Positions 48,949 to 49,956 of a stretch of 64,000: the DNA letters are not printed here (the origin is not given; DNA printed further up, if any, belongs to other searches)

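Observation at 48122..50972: Operon encoding a signal-less TAXI-like binding protein, two tandem HAO-like cupins (one with, one without the metal carboxylate) and an NTF2-fold protein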

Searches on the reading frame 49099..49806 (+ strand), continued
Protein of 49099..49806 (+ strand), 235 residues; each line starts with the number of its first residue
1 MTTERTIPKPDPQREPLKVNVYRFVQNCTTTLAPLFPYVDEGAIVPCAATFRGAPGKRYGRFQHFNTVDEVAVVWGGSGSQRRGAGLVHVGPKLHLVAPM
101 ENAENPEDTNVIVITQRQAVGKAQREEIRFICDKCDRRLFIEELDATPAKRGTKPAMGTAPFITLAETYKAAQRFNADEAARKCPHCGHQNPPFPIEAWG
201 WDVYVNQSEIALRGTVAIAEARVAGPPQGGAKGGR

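Call 84: search_protein_families(library=pfam, proteins=[L031:2620-4011:+, L031:6601-7854:-, L034:2558-3577:-, L034:7499-8794:+, L034:866-2476:+], max_evalue=0.0001)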
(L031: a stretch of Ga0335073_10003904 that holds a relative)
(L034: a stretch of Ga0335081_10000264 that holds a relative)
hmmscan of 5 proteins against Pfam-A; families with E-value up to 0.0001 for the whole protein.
L031:2620-4011:+ (463 aa): 0 families

L031:6601-7854:- (417 aa): 2 families
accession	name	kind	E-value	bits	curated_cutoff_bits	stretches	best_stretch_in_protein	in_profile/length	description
PF06738.18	ThrE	-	2.9e-35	122.3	26.3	1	9-246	2-240/241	Putative threonine/serine exporter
PF12821.13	ThrE_2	-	8.1e-19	68.6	27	2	266-402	2-128/129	Threonine/Serine exporter, ThrE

L034:2558-3577:- (339 aa): 3 families
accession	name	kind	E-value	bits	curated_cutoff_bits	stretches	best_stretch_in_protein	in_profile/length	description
PF09084.16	NMT1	-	8e-19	68.8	20.5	1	59-270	3-214/216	NMT1/THI5 like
PF13379.11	NMT1_2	-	2.9e-07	31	24.7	1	59-268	17-241/252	NMT1-like family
PF12974.12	Phosphonate-bd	-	2.4e-05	24.3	27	1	88-216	40-173/242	ABC transporter, phosphonate, periplasmic substrate-binding protein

L034:7499-8794:+ (431 aa): 2 families
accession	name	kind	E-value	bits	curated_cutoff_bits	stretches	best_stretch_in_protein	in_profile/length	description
PF07690.21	MFS_1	-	2.9e-27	96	33.4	2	250-408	3-162/347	Major Facilitator Superfamily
PF00083.30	Sugar_tr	-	2.4e-07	30.4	22.3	1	58-190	49-181/452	Sugar (and other) transporter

L034:866-2476:+ (536 aa): 0 families

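Call 92: search_protein_families(library=pfam, proteins=[L052:7251-7616:+, L052:8170-9402:+, L067:5821-6963:+], max_evalue=0.001)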
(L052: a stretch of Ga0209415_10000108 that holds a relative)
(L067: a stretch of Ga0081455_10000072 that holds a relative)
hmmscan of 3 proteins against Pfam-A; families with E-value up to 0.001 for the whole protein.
L052:7251-7616:+ (121 aa): 3 families
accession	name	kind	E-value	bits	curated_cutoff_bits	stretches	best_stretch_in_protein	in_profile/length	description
PF00355.32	Rieske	-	8.2e-12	45.3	20.3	1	5-103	4-81/88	Rieske [2Fe-2S] domain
PF22543.2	Rieske_4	-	2.4e-08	34.7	28.4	1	6-97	3-77/119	Soluble Rieske-type ferredoxin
PF13806.12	Rieske_2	-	1.5e-06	28.5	27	1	76-119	60-103/104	Rieske-like [2Fe-2S] domain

L052:8170-9402:+ (410 aa): 1 family
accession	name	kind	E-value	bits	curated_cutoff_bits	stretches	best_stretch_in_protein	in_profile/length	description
PF04909.20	Amidohydro_2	-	2.6e-24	86.9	26.4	1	112-393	20-289/289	Amidohydrolase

L067:5821-6963:+ (380 aa): 1 family
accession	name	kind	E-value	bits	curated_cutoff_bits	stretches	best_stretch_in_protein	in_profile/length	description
PF12697.13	Abhydrolase_6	-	3.7e-05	24.9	26.3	0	90-360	52-212/217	Alpha/beta hydrolase family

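Call 98: search_protein_families(library=pfam, proteins=[L067:829-1776:+, L067:1853-4363:+, L052:1096-3843:+, L052:9721-10251:-, L067:7287-8603:+], max_evalue=0.0001)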
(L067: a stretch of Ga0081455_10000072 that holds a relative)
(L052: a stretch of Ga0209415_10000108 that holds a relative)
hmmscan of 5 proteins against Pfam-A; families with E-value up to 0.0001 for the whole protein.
L067:829-1776:+ (315 aa): 2 families
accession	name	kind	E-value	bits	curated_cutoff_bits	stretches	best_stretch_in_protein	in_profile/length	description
PF04773.18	FecR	-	7.7e-20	71.6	24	1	104-196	3-97/97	FecR protein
PF16220.10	DUF4880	-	7.6e-05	22.9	25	1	9-47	1-39/43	Domain of unknown function (DUF4880)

L067:1853-4363:+ (836 aa): 3 families
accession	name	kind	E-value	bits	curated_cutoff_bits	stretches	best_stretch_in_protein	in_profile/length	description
PF00593.30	TonB_dep_Rec_b-barrel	-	8.2e-39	135.1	27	1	338-802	3-436/436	TonB dependent receptor-like, beta-barrel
PF07715.20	Plug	-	4.5e-15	56.5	23.9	1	152-258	3-107/107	TonB-dependent Receptor Plug Domain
PF07660.19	STN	-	1.7e-05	25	28.4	0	53-101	3-51/52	Secretin and TonB N terminus short domain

L052:1096-3843:+ (915 aa): 0 families

L052:9721-10251:- (176 aa): 0 families

L067:7287-8603:+ (438 aa): 11 families
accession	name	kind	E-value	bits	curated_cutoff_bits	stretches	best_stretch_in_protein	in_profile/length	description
PF07992.20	Pyr_redox_2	-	6.1e-66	223.2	26.1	1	35-335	1-291/291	Pyridine nucleotide-disulphide oxidoreductase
PF14759.12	Reductase_C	-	3.7e-31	107.9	25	1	354-438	1-85/85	Reductase C-terminal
PF00070.33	Pyr_redox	-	3.9e-20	72.6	22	1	179-258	2-81/82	Pyridine nucleotide-disulphide oxidoreductase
PF01266.30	DAO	-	4.1e-09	36.9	27.9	0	179-207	2-30/353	FAD dependent oxidoreductase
PF13738.12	Pyr_redox_3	-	1.3e-08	34.8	30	1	104-281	95-275/305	Pyridine nucleotide-disulphide oxidoreductase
PF03486.20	HI0933_like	-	3.3e-08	33.7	50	0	178-214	2-38/244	HI0933-like protein Rossmann domain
PF13450.12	NAD_binding_8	-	5.7e-07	30.2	21.9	0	181-218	1-38/68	NAD(P)-binding Rossmann-like domain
PF01134.28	GIDA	-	5.1e-06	26.2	22.1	0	180-211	3-35/391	Glucose inhibited division protein A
PF01494.25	FAD_binding_3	-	1.3e-05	25.1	22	0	179-210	4-35/349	FAD binding domain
PF01593.30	Amino_oxidase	-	4e-05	23.5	19.8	0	222-276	209-259/443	Flavin containing amine oxidoreductase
PF00890.30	FAD_binding_2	-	9.9e-05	22.1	20.4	0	179-209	2-32/414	FAD binding domain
